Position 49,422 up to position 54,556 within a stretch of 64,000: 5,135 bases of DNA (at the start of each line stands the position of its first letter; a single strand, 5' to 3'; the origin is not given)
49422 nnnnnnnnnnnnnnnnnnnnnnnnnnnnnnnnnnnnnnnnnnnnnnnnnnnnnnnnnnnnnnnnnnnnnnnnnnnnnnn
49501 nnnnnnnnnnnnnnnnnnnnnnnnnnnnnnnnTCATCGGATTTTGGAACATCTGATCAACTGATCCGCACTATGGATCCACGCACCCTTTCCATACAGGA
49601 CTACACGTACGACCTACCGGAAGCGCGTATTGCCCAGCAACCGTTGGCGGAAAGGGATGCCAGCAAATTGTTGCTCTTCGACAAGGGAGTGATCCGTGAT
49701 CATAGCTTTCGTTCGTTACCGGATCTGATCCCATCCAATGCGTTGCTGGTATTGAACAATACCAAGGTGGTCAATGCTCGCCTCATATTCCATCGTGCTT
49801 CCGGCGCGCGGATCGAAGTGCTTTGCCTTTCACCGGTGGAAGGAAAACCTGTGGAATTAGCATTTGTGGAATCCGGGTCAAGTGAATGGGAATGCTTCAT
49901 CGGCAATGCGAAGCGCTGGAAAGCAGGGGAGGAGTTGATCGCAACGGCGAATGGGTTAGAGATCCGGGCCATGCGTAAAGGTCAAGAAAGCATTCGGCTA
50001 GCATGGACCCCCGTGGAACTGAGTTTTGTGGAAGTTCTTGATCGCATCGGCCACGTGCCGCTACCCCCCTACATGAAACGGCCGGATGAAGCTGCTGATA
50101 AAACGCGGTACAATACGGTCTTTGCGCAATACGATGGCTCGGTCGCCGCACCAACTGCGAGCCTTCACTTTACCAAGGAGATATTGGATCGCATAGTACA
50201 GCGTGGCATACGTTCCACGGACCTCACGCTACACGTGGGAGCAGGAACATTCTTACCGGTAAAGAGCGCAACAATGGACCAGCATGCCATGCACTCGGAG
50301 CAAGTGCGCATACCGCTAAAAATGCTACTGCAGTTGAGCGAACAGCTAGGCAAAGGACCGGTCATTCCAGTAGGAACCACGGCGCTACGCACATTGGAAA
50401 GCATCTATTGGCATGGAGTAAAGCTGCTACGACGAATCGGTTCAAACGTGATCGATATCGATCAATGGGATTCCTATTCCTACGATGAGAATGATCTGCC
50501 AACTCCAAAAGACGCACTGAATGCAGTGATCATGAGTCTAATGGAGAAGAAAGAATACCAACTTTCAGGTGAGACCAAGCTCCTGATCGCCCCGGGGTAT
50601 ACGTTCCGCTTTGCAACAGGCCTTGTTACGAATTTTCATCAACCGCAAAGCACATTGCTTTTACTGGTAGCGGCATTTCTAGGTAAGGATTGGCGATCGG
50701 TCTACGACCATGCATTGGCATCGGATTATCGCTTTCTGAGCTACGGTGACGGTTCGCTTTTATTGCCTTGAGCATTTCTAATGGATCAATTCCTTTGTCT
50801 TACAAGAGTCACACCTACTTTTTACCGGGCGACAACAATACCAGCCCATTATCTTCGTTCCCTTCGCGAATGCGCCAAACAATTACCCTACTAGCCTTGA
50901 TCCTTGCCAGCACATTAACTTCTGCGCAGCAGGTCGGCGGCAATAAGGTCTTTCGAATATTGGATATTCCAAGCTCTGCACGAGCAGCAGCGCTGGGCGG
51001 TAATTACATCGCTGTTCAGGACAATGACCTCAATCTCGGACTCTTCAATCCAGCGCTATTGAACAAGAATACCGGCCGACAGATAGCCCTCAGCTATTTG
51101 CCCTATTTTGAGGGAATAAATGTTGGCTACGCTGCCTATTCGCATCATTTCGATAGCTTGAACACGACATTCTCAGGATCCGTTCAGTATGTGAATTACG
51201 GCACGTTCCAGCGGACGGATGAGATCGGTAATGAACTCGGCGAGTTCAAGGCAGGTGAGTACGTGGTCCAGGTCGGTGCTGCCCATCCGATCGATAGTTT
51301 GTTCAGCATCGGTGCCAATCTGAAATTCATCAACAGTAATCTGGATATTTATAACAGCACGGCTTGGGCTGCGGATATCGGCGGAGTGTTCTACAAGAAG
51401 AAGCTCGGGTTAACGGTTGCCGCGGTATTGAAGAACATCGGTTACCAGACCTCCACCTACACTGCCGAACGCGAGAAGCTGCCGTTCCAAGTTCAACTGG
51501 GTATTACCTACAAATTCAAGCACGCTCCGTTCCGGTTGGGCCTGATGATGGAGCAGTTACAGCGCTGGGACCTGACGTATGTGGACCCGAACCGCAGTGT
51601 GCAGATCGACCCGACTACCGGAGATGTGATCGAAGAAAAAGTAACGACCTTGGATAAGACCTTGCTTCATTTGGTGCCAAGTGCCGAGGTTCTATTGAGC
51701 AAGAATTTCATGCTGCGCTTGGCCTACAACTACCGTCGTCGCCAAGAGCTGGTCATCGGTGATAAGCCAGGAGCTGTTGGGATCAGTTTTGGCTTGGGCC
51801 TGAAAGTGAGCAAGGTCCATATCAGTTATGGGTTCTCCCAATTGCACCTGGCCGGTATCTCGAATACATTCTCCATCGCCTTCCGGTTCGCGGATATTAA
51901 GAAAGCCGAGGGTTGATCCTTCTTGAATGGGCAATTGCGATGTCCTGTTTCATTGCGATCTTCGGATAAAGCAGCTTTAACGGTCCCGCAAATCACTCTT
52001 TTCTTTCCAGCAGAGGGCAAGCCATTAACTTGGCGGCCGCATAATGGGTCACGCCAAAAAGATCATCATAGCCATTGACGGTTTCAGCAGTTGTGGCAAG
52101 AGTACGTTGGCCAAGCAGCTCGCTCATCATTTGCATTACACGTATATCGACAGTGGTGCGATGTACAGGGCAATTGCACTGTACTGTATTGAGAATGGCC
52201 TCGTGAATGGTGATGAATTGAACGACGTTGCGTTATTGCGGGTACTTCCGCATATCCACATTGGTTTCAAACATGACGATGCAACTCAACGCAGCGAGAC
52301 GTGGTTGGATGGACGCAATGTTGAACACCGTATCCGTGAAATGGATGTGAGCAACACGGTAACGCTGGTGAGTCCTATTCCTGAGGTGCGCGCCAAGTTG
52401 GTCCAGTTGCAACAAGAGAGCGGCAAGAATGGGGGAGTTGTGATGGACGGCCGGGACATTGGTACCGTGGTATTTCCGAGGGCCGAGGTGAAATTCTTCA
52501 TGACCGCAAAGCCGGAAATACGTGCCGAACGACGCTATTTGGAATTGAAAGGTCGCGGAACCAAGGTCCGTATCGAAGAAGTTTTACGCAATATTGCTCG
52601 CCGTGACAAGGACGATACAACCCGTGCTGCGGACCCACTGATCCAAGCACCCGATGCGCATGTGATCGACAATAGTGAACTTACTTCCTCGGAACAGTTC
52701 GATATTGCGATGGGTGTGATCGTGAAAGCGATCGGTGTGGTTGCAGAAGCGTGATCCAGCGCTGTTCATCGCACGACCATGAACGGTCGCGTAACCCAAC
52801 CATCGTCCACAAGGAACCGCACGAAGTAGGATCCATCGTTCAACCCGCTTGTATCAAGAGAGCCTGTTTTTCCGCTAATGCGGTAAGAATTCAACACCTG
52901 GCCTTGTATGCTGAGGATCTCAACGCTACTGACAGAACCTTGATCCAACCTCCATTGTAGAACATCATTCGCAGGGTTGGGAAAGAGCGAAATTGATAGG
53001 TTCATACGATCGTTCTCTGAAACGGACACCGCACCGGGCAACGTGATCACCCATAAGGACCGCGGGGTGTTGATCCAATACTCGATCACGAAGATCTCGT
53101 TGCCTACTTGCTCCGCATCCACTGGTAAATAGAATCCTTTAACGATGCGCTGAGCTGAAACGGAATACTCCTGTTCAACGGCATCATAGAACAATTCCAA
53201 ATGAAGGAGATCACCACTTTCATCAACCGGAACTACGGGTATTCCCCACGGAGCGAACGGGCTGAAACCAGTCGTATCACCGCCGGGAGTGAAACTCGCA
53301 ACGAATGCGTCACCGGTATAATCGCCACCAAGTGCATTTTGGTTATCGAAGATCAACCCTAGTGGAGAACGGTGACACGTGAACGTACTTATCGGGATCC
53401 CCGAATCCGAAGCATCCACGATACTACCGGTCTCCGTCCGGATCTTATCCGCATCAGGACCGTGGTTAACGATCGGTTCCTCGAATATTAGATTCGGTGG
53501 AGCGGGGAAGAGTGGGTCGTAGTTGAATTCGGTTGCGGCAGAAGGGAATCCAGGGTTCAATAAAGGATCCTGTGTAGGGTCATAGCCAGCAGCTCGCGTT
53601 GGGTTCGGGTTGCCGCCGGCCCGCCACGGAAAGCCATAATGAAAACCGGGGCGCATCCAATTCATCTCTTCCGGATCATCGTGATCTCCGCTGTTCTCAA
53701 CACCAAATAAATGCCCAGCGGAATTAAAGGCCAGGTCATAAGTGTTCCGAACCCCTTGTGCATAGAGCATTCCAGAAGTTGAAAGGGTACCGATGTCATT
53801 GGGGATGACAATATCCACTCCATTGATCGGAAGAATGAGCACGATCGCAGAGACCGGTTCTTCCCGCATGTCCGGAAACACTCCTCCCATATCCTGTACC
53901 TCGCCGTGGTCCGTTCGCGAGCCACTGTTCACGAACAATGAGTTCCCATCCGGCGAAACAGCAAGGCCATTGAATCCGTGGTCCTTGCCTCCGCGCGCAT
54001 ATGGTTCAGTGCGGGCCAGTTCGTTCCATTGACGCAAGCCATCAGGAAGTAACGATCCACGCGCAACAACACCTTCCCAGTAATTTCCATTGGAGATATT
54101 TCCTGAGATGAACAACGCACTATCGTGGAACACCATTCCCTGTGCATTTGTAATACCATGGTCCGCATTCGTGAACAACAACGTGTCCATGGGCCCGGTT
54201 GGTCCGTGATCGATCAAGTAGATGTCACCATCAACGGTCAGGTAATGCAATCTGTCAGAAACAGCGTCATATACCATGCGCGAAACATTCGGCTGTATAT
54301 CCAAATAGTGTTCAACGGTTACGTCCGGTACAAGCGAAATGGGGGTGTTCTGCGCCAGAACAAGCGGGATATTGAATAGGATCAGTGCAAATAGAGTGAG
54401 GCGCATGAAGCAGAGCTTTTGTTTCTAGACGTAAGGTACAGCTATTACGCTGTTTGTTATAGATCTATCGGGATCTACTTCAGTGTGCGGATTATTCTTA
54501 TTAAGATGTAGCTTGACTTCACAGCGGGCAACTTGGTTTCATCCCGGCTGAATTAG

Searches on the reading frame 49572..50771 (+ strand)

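Call 68: search_protein_families(library=pfam, proteins=[window:49572-50771:+], max_evalue=0.00001)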
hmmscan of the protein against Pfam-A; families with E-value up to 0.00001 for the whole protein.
window:49572-50771:+ (399 aa): 1 family
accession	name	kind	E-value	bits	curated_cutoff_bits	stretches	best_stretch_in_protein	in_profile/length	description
PF02547.20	Queuosine_synth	-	1.1e-99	334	25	1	9-397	2-322/322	Queuosine biosynthesis protein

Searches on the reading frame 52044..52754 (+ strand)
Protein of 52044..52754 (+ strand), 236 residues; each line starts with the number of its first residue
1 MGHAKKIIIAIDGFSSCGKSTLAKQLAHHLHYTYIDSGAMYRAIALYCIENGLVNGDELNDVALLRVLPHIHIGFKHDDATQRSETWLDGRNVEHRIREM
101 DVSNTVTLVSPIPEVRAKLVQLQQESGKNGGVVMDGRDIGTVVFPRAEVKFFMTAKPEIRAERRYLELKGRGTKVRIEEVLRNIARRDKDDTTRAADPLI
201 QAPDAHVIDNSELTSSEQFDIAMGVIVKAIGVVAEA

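Call 68: search_protein_families(library=pfam, proteins=[window:52044-52754:+], max_evalue=0.00001)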
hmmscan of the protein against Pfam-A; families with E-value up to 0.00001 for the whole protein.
window:52044-52754:+ (236 aa): 3 families
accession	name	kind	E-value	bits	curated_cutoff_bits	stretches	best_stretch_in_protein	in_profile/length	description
PF02224.24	Cytidylate_kin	-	1.2e-64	218.4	26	1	9-222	1-205/211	Cytidylate kinase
PF13238.12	AAA_18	-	1.8e-07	32.1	29.4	1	9-164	1-108/128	AAA domain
PF13189.12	Cytidylate_kin2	-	2.8e-06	28.1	28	0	8-169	1-132/176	Cytidylate kinase-like family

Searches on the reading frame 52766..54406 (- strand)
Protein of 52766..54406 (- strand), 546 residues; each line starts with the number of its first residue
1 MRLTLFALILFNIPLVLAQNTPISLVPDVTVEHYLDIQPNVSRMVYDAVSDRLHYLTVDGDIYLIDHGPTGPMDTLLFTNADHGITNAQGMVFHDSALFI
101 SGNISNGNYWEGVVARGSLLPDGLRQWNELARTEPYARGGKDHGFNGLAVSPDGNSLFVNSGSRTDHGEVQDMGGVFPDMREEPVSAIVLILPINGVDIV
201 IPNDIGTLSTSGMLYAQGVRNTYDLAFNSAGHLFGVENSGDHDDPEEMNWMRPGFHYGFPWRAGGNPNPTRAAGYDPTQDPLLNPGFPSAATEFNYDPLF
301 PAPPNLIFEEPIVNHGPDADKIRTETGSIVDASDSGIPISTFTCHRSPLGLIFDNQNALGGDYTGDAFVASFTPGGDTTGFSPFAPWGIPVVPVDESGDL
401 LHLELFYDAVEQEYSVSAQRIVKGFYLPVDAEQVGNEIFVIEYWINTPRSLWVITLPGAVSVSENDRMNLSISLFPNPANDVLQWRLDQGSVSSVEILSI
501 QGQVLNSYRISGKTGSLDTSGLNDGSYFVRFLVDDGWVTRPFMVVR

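Call 68: search_protein_families(library=pfam, proteins=[window:52766-54406:-], max_evalue=0.00001)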
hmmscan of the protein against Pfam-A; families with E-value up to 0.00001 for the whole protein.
window:52766-54406:- (546 aa): 2 families
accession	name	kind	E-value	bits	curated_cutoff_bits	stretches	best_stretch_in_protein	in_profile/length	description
PF18962.6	Por_Secre_tail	-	3.8e-09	37.1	27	1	474-536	1-67/75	Secretion system C-terminal sorting domain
PF07995.17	GSDH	-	8.6e-08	32.3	25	1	111-266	81-226/332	Glucose / Sorbosone dehydrogenase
